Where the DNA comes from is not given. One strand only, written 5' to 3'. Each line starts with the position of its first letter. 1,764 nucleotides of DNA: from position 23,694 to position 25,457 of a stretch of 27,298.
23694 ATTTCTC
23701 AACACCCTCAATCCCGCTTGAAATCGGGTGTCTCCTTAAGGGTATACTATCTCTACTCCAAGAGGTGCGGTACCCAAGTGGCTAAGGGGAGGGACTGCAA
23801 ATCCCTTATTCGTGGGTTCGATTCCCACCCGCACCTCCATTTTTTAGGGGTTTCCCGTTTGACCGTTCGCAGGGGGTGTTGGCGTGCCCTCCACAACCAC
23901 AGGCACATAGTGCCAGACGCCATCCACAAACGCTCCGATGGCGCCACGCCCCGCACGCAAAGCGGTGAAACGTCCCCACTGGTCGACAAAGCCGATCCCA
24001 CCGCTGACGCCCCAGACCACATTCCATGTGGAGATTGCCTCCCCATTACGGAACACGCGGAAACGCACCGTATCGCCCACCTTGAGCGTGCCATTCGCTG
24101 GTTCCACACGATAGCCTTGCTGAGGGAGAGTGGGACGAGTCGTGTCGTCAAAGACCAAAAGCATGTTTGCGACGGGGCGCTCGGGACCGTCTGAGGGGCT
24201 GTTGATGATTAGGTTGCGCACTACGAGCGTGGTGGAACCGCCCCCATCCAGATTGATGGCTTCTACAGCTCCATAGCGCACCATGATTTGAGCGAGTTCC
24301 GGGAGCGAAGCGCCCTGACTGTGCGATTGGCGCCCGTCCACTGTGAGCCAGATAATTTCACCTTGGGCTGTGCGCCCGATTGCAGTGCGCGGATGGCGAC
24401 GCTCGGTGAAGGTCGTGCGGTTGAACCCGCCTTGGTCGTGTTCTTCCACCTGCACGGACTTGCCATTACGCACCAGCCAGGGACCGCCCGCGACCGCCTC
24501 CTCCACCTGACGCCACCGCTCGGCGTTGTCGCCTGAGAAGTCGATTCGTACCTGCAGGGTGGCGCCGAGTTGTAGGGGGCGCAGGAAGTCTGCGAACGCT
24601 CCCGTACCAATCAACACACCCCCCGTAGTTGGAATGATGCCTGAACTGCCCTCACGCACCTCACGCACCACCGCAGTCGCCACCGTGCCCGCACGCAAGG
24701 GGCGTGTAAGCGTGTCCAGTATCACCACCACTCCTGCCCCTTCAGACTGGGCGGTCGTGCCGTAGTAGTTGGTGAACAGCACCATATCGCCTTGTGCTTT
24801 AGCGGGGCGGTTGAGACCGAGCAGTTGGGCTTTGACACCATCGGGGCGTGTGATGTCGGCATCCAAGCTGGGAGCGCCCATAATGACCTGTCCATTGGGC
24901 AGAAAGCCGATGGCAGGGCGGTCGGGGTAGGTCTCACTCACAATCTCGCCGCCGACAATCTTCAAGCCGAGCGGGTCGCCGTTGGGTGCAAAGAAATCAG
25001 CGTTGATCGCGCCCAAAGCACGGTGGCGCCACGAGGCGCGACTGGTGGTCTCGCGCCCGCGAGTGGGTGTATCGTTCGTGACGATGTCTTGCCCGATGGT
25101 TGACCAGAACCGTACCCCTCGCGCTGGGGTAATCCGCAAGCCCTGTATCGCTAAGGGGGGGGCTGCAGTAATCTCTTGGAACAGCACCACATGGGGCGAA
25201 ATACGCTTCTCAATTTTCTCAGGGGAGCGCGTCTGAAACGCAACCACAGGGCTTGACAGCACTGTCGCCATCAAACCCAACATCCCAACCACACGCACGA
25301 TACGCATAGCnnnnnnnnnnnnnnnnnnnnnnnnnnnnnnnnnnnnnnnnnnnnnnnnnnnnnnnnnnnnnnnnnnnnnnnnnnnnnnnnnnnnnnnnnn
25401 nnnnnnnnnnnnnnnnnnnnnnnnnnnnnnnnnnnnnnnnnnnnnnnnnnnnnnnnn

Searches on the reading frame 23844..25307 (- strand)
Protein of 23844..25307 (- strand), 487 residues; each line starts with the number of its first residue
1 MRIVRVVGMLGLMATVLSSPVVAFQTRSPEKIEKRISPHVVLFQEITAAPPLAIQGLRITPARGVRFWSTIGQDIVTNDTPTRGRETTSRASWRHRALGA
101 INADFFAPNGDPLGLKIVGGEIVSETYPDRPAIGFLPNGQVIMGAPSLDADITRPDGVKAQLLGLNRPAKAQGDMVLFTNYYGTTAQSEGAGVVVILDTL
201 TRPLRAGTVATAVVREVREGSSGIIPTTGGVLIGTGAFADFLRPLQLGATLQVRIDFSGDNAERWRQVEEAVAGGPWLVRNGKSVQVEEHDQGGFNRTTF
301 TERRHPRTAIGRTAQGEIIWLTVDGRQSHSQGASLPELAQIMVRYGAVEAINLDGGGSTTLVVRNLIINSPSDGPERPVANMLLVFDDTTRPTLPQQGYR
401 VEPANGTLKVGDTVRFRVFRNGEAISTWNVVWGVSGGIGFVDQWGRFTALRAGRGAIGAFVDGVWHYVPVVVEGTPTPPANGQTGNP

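Call 8: search_protein_families(library=pfam, proteins=[window:23844-25307:-], max_evalue=0.01)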
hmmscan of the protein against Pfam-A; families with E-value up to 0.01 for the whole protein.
window:23844-25307:- (487 aa): 2 families
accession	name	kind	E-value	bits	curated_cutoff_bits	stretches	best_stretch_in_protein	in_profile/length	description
PF09992.14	NAGPA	-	2.7e-45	155.1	25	1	211-386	9-169/169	Phosphodiester glycosidase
PF02368.24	Big_2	-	0.0081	16.5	22.8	0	399-463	5-70/79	Bacterial Ig-like domain (group 2)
